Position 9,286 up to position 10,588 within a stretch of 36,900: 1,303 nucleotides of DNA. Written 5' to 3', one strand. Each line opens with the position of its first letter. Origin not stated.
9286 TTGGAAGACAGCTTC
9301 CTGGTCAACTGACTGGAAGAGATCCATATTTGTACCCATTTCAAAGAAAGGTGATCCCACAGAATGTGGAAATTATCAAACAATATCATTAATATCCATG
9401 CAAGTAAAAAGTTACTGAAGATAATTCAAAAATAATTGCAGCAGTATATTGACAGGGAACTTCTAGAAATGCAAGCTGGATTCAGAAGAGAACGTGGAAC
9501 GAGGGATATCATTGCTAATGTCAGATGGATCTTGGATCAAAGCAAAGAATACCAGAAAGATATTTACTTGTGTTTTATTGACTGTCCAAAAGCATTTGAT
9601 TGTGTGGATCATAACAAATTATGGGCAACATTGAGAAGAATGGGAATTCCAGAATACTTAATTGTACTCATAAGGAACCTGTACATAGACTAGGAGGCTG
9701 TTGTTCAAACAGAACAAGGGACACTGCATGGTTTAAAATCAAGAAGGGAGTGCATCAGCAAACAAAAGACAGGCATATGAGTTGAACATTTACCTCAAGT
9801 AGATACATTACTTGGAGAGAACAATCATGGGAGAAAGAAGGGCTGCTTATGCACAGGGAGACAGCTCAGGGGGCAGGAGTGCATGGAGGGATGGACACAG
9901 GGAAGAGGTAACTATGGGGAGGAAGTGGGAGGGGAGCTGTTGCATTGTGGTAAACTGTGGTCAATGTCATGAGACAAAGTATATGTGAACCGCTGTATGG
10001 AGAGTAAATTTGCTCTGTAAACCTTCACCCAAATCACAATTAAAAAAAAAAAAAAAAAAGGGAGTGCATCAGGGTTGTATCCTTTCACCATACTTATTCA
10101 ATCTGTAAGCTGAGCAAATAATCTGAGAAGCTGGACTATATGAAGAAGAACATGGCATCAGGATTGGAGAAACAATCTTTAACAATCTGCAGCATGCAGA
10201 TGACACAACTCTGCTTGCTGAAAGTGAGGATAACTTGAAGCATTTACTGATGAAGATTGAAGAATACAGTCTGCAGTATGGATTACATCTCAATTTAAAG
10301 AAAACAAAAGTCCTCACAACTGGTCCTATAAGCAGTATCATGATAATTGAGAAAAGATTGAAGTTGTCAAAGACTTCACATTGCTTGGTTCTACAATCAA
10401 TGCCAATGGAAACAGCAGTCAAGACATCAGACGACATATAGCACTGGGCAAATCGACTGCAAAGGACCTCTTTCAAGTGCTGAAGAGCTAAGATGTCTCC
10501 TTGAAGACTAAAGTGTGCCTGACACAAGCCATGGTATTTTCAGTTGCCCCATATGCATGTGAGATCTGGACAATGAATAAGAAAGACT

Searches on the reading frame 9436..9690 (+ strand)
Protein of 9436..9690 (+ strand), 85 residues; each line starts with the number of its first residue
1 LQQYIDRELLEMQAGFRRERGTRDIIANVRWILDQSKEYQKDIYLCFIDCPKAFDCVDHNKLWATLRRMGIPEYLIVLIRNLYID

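Call 20: search_protein_families(library=pfam, proteins=[window:9436-9690:+], max_evalue=0.01)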
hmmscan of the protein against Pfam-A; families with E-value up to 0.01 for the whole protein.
window:9436-9690:+ (85 aa): 1 family
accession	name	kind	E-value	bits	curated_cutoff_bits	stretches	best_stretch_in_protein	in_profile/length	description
PF00078.32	RVT_1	-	1.5e-07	31.8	29.6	1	8-82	36-105/205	Reverse transcriptase (RNA-dependent DNA polymerase)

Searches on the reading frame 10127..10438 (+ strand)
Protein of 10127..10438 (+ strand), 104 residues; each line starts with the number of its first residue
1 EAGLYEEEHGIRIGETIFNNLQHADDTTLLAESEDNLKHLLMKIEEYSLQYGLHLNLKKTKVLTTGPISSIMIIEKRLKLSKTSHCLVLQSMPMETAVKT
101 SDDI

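Call 20: search_protein_families(library=pfam, proteins=[window:10127-10438:+], max_evalue=0.01)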
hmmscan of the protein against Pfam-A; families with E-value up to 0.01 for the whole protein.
window:10127-10438:+ (104 aa): 1 family
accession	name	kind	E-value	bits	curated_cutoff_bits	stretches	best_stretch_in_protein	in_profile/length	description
PF00078.32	RVT_1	-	1.7e-06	28.3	29.6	1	21-64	150-193/205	Reverse transcriptase (RNA-dependent DNA polymerase)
